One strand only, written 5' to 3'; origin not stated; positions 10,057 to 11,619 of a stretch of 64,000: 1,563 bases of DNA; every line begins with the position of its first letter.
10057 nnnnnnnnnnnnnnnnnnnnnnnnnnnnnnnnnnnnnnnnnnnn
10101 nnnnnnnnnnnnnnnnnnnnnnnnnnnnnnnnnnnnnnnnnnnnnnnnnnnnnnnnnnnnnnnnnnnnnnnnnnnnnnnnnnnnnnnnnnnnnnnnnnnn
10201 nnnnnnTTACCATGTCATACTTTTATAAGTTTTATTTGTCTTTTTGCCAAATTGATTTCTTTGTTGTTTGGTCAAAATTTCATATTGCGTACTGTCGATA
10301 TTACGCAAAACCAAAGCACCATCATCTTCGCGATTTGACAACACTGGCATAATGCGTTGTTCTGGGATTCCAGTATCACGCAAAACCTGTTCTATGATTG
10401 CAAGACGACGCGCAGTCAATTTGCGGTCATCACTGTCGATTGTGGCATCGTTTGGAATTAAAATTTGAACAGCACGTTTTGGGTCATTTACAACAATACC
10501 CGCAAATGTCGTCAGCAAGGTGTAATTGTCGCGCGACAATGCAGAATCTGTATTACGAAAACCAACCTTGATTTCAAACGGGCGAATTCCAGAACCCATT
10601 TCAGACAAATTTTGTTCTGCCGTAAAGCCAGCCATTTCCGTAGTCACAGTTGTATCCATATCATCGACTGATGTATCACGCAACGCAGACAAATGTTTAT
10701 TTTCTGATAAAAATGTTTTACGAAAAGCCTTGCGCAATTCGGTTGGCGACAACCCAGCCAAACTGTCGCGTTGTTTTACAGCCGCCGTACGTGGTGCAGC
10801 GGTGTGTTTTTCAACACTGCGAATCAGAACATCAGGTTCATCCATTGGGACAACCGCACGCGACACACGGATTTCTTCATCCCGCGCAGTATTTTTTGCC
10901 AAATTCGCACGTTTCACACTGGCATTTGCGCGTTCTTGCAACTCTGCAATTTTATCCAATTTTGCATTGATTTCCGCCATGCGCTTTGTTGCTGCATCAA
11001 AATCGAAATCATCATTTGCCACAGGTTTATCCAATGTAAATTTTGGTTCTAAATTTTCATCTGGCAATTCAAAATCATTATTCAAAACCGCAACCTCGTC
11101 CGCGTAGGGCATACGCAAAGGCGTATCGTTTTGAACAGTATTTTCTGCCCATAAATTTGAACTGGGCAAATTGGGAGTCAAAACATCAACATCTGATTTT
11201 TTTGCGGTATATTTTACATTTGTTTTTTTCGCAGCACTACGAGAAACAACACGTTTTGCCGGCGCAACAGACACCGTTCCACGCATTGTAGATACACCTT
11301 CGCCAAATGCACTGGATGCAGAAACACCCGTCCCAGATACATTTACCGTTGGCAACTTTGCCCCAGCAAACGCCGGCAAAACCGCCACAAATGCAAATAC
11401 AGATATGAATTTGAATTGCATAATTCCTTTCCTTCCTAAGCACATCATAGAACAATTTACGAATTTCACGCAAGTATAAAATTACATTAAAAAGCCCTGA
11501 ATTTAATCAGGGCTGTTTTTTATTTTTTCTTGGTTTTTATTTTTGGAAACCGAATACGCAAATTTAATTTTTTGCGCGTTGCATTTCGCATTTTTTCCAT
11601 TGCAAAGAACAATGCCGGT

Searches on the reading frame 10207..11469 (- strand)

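Call 36: search_protein_families(library=pfam, proteins=[window:10207-11469:-], max_evalue=0.001)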
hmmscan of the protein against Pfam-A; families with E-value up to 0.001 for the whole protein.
window:10207-11469:- (420 aa): 0 families

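Call 99: search_protein_families(library=ncbifam, proteins=[window:10207-11469:-], max_evalue=0.1)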
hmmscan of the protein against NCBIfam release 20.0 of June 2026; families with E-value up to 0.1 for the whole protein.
window:10207-11469:- (420 aa): 1 family
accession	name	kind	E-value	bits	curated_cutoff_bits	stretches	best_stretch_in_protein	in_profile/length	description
NF053611.1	YiaD_Gzip_OmpA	equivalog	0.039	13.6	175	0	299-374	101-177/206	YiaD family glycine zipper/OmpA-like lipoprotein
